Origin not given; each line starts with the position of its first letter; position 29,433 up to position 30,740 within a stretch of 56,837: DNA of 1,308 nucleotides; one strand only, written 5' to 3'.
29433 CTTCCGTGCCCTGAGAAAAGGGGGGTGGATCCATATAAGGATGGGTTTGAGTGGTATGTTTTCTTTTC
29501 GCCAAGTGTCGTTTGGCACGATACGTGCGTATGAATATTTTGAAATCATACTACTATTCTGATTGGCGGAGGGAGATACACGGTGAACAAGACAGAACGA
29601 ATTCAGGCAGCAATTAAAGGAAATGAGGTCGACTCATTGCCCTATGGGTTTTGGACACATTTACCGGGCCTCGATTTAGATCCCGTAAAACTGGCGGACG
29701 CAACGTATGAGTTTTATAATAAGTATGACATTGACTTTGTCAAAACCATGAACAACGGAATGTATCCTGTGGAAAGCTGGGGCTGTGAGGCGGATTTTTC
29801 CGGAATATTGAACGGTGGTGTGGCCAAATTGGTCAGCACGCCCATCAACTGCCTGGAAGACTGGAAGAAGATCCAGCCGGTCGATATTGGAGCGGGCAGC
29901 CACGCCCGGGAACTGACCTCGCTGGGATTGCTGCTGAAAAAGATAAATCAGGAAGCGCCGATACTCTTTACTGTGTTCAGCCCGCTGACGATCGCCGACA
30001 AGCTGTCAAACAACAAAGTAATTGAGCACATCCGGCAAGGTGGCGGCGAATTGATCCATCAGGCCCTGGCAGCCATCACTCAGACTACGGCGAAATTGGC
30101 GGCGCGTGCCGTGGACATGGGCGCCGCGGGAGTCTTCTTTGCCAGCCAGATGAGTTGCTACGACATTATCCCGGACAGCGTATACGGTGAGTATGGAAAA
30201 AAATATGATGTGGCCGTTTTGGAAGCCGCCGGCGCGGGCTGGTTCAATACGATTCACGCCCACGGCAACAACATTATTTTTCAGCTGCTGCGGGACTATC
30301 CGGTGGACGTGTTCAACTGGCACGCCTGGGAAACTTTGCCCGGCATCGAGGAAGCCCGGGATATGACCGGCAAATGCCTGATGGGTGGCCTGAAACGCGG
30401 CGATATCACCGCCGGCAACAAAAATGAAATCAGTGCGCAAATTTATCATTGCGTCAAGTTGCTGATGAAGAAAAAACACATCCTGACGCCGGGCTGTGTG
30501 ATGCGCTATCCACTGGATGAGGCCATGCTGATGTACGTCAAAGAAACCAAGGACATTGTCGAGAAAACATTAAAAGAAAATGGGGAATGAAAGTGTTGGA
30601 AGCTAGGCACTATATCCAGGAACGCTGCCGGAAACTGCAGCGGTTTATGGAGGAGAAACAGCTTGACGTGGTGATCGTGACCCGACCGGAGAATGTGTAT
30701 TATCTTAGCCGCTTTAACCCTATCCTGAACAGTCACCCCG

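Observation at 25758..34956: One sigma-54 activator, two -24/-12 promoters: cysteine-desulfidase-family gene plus a UroD-like/M24/TctBAC operon as a single regulon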

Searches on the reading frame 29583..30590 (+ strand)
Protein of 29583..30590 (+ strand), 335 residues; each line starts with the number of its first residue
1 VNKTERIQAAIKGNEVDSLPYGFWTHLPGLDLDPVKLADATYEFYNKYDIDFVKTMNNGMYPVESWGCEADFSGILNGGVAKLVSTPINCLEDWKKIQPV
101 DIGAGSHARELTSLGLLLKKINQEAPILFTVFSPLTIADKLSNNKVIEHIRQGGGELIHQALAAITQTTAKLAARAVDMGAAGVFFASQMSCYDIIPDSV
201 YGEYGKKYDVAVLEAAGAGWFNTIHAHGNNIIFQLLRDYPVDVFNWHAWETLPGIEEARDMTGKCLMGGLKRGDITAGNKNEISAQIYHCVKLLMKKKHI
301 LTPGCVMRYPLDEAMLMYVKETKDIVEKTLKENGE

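Call 5: search_protein_families(library=pfam, proteins=[window:29583-30590:+])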
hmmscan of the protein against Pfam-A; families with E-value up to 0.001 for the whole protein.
window:29583-30590:+ (335 aa): 1 family
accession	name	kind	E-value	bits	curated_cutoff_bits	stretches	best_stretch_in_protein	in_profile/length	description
PF01208.23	URO-D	-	4.5e-21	75.7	23.9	1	26-310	41-330/346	Uroporphyrinogen decarboxylase (URO-D)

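Call 6: search_protein_families(library=ncbifam, proteins=[window:29583-30590:+])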
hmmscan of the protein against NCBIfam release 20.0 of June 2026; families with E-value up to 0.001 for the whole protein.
window:29583-30590:+ (335 aa): 3 families
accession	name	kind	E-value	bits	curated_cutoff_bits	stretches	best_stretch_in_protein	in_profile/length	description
NF004889.0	PRK06252.1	subfamily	1.7e-14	53.6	244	1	26-305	42-315/340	methylcobalamin:coenzyme M methyltransferase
TIGR01463.1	mtaA_cmuA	subfamily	5.6e-12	45.6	235.4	1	32-308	47-320/340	MtaA/CmuA family methyltransferase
NF041608.1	methylcob_mtaseMtbA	equivalog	4.8e-06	25.9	600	1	83-218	97-231/339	methylcobamide:CoM methyltransferase MtbA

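Call 13: find_homologous_proteins(query=window:29583-30587:+, max_evalue=1e-10)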
Query window:29583-30587:+ (335 aa): 604 proteins with E <= 1e-10 among 4385 candidates; the best 120 are listed.
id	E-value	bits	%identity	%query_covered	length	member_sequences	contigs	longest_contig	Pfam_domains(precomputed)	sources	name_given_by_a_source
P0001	2.7e-228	775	100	100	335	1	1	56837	PF01208.24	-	-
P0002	1.6e-180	618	79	98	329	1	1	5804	PF01208.24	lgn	-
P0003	1.7e-178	611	78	98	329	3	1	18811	PF01208.24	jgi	-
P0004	2.6e-178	610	78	98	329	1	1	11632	PF01208.24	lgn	-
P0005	4.0e-170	583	74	99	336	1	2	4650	PF01208.24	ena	-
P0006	1.5e-144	499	64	99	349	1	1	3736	PF01208.24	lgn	-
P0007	2.6e-142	492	63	99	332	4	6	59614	PF01208.24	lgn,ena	-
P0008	4.6e-142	491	64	99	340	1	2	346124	PF01208.24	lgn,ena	-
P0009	1.3e-141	490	63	99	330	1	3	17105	PF01208.24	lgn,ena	-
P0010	1.1e-140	487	62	99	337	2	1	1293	PF01208.24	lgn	-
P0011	2.2e-140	486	63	99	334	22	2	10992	PF01208.24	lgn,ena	-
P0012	8.0e-140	484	63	99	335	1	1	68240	PF01208.24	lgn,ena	-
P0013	1.1e-139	483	61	99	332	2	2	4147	PF01208.24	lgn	-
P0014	1.0e-138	480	62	99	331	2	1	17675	PF01208.24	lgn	-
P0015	1.9e-138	479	62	99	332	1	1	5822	PF01208.24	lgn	-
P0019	7.2e-138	477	62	99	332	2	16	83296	PF01208.24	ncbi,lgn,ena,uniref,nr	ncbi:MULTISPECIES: uroporphyrinogen decarboxylase family protein [Fusobacterium]|uniref:uroporphyrin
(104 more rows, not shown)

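Call 14: find_encoding_contigs(protein=P0003, flank=10000, max_places=2)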
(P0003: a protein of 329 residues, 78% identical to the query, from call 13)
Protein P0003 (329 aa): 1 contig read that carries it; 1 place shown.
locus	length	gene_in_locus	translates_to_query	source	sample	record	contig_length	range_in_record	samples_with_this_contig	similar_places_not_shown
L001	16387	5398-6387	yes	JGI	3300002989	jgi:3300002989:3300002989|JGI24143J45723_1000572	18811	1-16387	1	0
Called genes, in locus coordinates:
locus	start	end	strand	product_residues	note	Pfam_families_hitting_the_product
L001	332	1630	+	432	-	-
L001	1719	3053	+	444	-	-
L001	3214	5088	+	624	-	PF06506:PrpR_N, PF00989:PAS, PF00158:Sigma54_activat, PF14532:Sigma54_activ_2, PF07728:AAA_5, PF25601:AAA_lid_14, PF02954:HTH_8, PF18024:HTH_50, +4 more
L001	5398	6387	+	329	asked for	PF01208:URO-D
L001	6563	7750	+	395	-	-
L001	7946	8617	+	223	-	-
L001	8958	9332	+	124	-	PF00535:Glycos_transf_2 (faint)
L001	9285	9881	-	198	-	-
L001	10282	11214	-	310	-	-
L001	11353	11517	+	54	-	-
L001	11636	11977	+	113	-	-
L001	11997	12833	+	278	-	PF04454:Linocin_M18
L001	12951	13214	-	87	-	-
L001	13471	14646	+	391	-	PF01594:AI-2E_transport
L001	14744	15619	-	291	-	-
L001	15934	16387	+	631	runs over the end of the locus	PF00005:ABC_tran, PF02367:TsaE (faint), PF13555:AAA_29 (faint), PF02463:SMC_N (faint), PF13175:AAA_15 (faint), PF12848:ABC_tran_Xtn, PF00005:ABC_tran, PF16326:ABC_tran_CTD, +3 more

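Call 15: find_encoding_contigs(protein=P0019, flank=10000, max_places=2)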
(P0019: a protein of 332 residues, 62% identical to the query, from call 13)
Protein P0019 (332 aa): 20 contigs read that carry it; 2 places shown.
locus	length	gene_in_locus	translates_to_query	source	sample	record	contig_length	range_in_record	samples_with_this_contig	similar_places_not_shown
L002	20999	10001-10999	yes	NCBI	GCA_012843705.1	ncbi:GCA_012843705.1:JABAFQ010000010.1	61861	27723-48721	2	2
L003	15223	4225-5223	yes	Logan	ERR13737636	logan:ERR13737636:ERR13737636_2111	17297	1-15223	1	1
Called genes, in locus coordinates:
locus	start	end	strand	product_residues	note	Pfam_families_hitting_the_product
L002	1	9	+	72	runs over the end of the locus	PF01176:eIF-1a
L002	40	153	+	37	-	PF00444:Ribosomal_L36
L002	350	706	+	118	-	PF00416:Ribosomal_S13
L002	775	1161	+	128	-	PF00411:Ribosomal_S11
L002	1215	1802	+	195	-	PF00163:Ribosomal_S4, PF22421:SYY_C-terminal (faint), PF01479:S4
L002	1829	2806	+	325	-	PF01193:RNA_pol_L, PF01000:RNA_pol_A_bac, PF03118:RNA_pol_A_CTD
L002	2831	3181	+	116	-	PF01196:Ribosomal_L17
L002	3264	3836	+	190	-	-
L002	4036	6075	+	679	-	PF13187:Fer4_9 (weak), PF14697:Fer4_21 (weak), PF13183:Fer4_8 (faint), PF02906:Fe_hyd_lg_C, PF02256:Fe_hyd_SSU, PF21349:RUBY_RBDX, PF02915:Rubrerythrin, PF21349:RUBY_RBDX (weak)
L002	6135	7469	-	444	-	PF01554:MatE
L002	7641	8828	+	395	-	PF01321:Creatinase_N, PF00557:Peptidase_M24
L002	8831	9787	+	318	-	PF00126:HTH_1, PF03466:LysR_substrate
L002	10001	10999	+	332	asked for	PF01208:URO-D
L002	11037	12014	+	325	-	PF03401:TctC, PF16868:NMT1_3 (weak)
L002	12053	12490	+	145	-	PF07331:TctB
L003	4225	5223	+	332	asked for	PF01208:URO-D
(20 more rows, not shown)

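Call 16: find_encoding_contigs(protein=P0008, flank=10000, max_places=2)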
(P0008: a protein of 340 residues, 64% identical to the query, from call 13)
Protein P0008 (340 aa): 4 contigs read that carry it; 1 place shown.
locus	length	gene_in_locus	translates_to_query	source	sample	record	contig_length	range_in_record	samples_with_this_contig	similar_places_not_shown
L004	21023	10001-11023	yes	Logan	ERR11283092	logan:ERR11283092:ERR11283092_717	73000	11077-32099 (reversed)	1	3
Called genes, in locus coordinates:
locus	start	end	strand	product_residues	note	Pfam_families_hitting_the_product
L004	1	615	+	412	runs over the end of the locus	PF01566:Nramp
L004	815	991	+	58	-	-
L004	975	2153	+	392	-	PF00155:Aminotran_1_2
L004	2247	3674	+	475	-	PF03951:Gln-synt_N, PF00120:Gln-synt_C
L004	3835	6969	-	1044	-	PF00395:SLH (weak)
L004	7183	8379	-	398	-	PF07690:MFS_1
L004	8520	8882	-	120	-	PF10057:MpsC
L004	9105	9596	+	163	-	PF01590:GAF, PF13185:GAF_2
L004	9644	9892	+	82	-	-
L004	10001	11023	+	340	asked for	PF01208:URO-D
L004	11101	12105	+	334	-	PF03401:TctC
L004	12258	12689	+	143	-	PF07331:TctB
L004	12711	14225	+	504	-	PF01970:TctA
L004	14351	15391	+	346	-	PF01210:NAD_Gly3P_dh_N, PF02558:ApbA, PF03807:F420_oxidored, PF02317:Octopine_DH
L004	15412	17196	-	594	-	PF13185:GAF_2 (weak), PF15714:SpoVT_C (faint), PF00158:Sigma54_activat, PF14532:Sigma54_activ_2, PF25601:AAA_lid_14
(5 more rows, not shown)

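Call 18: find_related_loci(query=A1, collection=genome_contigs, flank=10000)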
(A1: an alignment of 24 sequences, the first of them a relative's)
Query A1 (335 aa) in genome_contigs; peptide patterns used: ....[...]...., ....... (x = any residue, [..] = any of these).
240 stretches matched a pattern; 177 encode a relative of the query (tblastn E <= 1e-3); the best 80 are kept; 80 distinct loci.
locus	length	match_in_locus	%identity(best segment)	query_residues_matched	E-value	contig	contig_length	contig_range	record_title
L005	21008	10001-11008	62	1-335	1e-143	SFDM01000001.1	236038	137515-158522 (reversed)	MAG: Pyramidobacter piscolens isolate W0P25.012 Contig13, whole genome shotgun sequence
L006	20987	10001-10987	61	1-330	3e-142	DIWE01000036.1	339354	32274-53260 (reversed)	MAG TPA_asm: Clostridiales bacterium UBA6114 UBA6114_contig_8087, whole genome shotgun sequence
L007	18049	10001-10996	59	1-332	3e-140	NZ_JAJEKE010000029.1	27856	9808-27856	Lutispora saccharofermentans strain m25 32, whole genome shotgun sequence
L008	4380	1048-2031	60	1-327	2e-142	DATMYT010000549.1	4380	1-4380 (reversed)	MAG TPA_asm: Negativicutes bacterium isolate SMAG_U13155 k141_128058, whole genome shotgun sequence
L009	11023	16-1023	60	1-335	1e-139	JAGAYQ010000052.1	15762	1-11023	MAG: Pyramidobacter sp. isolate RGIG8893 Water_deer_Omasum.Co__c73929, whole genome shotgun sequence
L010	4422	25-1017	62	1-330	2e-141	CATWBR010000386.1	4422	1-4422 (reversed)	MAG TPA_asm: uncultured Clostridium sp. isolate ERR10960871_bin.19_MetaWRAP_v1.3_MAG genome assembly, contig: ERZ1853438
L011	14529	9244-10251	60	1-335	1e-138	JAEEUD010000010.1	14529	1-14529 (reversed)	MAG: Pyramidobacter sp. isolate Tb.RUG.420 NODE_17534_length_14529_cov_0.419664, whole genome shotgun sequence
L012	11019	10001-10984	63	1-327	3e-138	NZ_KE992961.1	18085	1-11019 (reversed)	[Clostridium] symbiosum ATCC 14940 Scaffold430, whole genome shotgun sequence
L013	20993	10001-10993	62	1-330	4e-138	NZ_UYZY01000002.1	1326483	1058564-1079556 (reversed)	Clostridium transplantifaecale strain Marseille-P8228, whole genome shotgun sequence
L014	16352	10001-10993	61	1-330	2e-136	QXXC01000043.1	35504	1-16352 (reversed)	Clostridiaceae bacterium strain 1XD21-72 Scaffold43_1, whole genome shotgun sequence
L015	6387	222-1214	61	1-330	1e-136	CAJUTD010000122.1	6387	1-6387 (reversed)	MAG: uncultured Lachnospiraceae bacterium isolate MGBC166828 genome assembly, contig: MGBC166828.122, whole genome shotg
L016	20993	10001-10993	59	1-330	2e-136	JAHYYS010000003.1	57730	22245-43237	MAG: bacterium isolate HRGM_Genome_1129 HRGM_Genome_1129_3, whole genome shotgun sequence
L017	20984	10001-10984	60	1-327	1e-136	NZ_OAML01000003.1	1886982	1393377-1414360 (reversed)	Pygmaiobacter massiliensis strain Marseille-P3336, whole genome shotgun sequence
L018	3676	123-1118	60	1-331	2e-140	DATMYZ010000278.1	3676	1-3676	MAG TPA_asm: Clostridia bacterium isolate SMAG_U13161 k141_46695, whole genome shotgun sequence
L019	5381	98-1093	58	1-331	1e-136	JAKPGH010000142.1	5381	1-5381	MAG: Bacillota bacterium isolate JPMR_metabat.64_sub k141_227855, whole genome shotgun sequence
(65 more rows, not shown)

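Call 25: search_solved_structures(query=A1, max_evalue=0.01, show_alignments=2)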
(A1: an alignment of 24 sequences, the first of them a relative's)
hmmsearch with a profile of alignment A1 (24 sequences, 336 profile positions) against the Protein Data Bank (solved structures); distinct sequences matched with E-value up to 0.01: 1.
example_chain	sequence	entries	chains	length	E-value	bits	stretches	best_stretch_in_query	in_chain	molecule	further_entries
4ay7_A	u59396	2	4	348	1.3e-05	27.7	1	87-229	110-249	METHYLCOBALAMIN: COENZYME M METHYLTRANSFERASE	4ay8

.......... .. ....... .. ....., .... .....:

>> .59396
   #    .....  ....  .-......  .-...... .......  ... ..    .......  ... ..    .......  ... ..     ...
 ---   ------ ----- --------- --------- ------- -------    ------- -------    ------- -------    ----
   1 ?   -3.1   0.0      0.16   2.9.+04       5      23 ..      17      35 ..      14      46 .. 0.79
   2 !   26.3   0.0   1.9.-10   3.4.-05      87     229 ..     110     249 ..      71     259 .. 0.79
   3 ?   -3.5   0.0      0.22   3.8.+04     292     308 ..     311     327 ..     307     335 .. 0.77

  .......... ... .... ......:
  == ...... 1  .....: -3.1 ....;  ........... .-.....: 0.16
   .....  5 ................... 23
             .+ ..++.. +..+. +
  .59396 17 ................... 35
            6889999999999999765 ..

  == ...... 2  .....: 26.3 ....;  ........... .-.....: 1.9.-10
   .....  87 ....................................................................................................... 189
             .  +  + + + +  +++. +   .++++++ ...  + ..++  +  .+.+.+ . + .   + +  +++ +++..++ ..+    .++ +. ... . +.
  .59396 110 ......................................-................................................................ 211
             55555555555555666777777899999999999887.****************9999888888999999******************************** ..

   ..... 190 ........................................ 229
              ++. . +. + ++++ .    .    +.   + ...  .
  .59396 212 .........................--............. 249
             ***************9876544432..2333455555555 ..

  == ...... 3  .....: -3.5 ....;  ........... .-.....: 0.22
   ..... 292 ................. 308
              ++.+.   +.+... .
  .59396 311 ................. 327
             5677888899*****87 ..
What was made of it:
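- On MT2 corrinoid:thiol methyltransferase (URO-D family): It aligns to HICG and PGCG of MtaA (call 25).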

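Call 42: search_protein_families(library=pfam, proteins=[L001:332-1630:+, L001:1719-3053:+, L001:6563-7750:+])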
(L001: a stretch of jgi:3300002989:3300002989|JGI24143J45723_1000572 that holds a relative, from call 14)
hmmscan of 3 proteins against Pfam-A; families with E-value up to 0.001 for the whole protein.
L001:332-1630:+ (432 aa): 0 families

L001:1719-3053:+ (444 aa): 2 families
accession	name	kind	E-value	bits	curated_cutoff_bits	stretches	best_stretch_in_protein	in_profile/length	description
PF03313.21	SDH_alpha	-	2.2e-58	198.4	26.4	1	95-429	3-260/260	Serine dehydratase alpha chain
PF03972.19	MmgE_PrpD_N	-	0.00015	21.5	32.1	1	285-392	106-218/244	MmgE/PrpD N-terminal domain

L001:6563-7750:+ (395 aa): 2 families
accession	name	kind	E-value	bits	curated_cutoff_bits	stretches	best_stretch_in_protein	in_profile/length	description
PF00557.29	Peptidase_M24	-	1.3e-33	117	23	1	160-379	2-208/208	Metallopeptidase family M24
PF01321.24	Creatinase_N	-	1.8e-15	58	22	1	11-149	1-125/128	Creatinase/Prolidase N-terminal domain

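Call 51: predict_structure(alignment_id=A1)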
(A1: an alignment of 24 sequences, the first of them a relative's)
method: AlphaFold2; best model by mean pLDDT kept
length: 335 residues; sequences in the alignment: 24
mean_pLDDT: 94.0   pTM: 0.92
mean pLDDT of the five models: 94.0, 91.9, 91.6, 91.4, 90.9
residues with pLDDT >= 90: 286; 70-90: 45; 50-70: 4; < 50: 0
segments of 3 or more residues with pLDDT < 50: none
pLDDT, mean of each block of 10 residues (from residue 1): 98 97 89 92 96 87 90 88 94 97 94 98 97 97 97 97 99 99 97 94 98 98 91 94 87 85 94 92 96 94 90 95 96 82
secondary structure, 60 per line:
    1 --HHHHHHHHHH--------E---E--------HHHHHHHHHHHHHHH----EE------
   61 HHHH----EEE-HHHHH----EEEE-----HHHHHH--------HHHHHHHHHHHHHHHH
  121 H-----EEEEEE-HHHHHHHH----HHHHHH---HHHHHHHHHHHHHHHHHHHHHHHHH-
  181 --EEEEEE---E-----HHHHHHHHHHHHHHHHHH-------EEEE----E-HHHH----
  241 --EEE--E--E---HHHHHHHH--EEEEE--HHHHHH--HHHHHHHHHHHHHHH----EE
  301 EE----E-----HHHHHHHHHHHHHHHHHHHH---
elements in order: H3-12 H34-48 H61-64 E69-71 H73-77 E82-85 H91-96 H105-121 E127-132 H134-141 H146-151 H155-179 E183-188 H198-215 E223-226 H233-236 E243-245 H255-262 E265-269 H272-277 H280-294 E299-302 H313-332

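Call 53: fold_search(model_id=the predicted structure, library=pdb)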
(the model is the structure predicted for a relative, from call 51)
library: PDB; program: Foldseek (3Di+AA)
matches with E <= 10: 1288; with E <= 0.001: 62
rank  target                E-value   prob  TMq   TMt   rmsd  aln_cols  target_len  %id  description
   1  4ay8_A                5.6e-15  1.00  0.80  0.79   3.1       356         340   17  SeMet-derivative of a methyltransferase from M. mazei (released 2012-10-31)
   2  4ay7_A                1.4e-14  1.00  0.84  0.84   2.7       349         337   17  methyltransferase from Methanosarcina mazei (released 2012-10-31)
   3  6w2o                  1.8e-14  1.00  0.82  0.77   3.2       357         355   15  Crystal structure of uroporphyrinogen III decarboxylate (hemE) from Stenotrophomonas maltophilia (released 2020-04-22)
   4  4zr8_B                4.2e-13  1.00  0.81  0.77   3.5       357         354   14  Structure of uroporphyrinogen decarboxylase from Acinetobacter baumannii (released 2015-06-03)
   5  3cyv                  4.2e-13  1.00  0.80  0.76   3.3       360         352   15  Crystal structure of uroporphyrinogen decarboxylase from Shigella flexineri: new insights into its catalytic mechanism (released 2009-04-28)
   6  2eja_A                1.0e-12  1.00  0.77  0.77   3.7       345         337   14  Crystal Structure Of Uroporphyrinogen Decarboxylase From Aquifex aeolicus (released 2008-03-18)
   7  4wsh_A                1.3e-12  1.00  0.81  0.76   3.3       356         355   15  Crystal structure of Probable Uroporphyrinogen decarboxylase (UPD) (URO-D) from Pseudomonas aeruginosa (released 2014-11-19)
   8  1j93                  1.5e-12  1.00  0.77  0.75   3.9       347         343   19  Crystal Structure and Substrate Binding Modeling of the Uroporphyrinogen-III Decarboxylase from Nicotiana tabacum: Impli (released 2001-10-17)
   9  1jpk                  1.7e-12  1.00  0.82  0.77   3.4       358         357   14  Gly156Asp mutant of Human UroD, human uroporphyrinogen III decarboxylase (released 2001-12-19)
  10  4exq                  1.9e-12  1.00  0.79  0.74   3.2       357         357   16  CRYSTAL STRUCTURE of UROPORPHYRINOGEN DECARBOXYLASE (UPD) FROM BURKHOLDERIA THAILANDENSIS E264 (released 2012-05-16)
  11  2eja_B                2.4e-12  1.00  0.78  0.78   3.3       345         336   14  Crystal Structure Of Uroporphyrinogen Decarboxylase From Aquifex aeolicus (released 2008-03-18)
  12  4zr8_A                2.6e-12  1.00  0.79  0.75   3.5       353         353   14  Structure of uroporphyrinogen decarboxylase from Acinetobacter baumannii (released 2015-06-03)
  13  1r3w                  3.0e-12  1.00  0.81  0.77   3.6       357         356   13  Uroporphyrinogen Decarboxylase Y164F mutant in complex with coproporphyrinogen-III (released 2003-12-09)
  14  4wsh_B                4.7e-12  1.00  0.78  0.76   4.0       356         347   14  Crystal structure of Probable Uroporphyrinogen decarboxylase (UPD) (URO-D) from Pseudomonas aeruginosa (released 2014-11-19)
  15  1jph                  5.2e-12  1.00  0.81  0.76   3.5       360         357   14  Ile260Thr mutant of Human UroD, human uroporphyrinogen III decarboxylase (released 2001-12-19)
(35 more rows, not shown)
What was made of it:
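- Closest known: MtaA/MtbA methylcobamide:coenzyme M methyltransferases. Same: The zinc-ligand positions align, and the spacing H-x-X…E…C is as in MT2 and MetE (calls 25, 53).
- The best sequence and fold matches are to MtaA (calls 25, 53).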

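Call 64: find_encoding_contigs(protein=P0004, flank=10000, max_places=1)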
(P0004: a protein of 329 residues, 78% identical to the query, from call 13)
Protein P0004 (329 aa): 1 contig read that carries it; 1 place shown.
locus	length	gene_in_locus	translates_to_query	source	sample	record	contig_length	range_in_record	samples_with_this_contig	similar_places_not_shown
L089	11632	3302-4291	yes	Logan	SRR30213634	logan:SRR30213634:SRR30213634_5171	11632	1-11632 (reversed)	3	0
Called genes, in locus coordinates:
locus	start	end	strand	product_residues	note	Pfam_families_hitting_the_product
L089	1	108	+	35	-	?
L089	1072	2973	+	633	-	PF06506:PrpR_N, PF00989:PAS, PF00158:Sigma54_activat, PF14532:Sigma54_activ_2, PF07728:AAA_5, PF25601:AAA_lid_14, PF02954:HTH_8, PF18024:HTH_50, +4 more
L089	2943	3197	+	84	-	-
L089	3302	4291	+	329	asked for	PF01208:URO-D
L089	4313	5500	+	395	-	PF01321:Creatinase_N, PF00557:Peptidase_M24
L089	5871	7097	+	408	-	PF07690:MFS_1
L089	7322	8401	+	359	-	PF03417:AAT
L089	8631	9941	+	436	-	PF03313:SDH_alpha, PF03972:MmgE_PrpD_N (weak)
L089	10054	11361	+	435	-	-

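Call 65: find_encoding_contigs(protein=P0002, flank=10000, max_places=1)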
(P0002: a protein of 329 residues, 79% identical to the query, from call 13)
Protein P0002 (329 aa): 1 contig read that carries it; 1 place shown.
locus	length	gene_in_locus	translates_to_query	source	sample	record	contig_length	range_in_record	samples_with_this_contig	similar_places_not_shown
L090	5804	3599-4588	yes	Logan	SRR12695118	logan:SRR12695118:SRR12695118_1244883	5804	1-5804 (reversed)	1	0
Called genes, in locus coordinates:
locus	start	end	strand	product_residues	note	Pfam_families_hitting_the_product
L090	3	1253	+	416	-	?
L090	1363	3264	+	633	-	PF06506:PrpR_N, PF00989:PAS, PF00158:Sigma54_activat, PF14532:Sigma54_activ_2, PF07728:AAA_5, PF25601:AAA_lid_14, PF02954:HTH_8, PF18024:HTH_50, +4 more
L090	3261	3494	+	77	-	-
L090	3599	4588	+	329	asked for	PF01208:URO-D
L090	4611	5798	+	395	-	PF01321:Creatinase_N, PF00557:Peptidase_M24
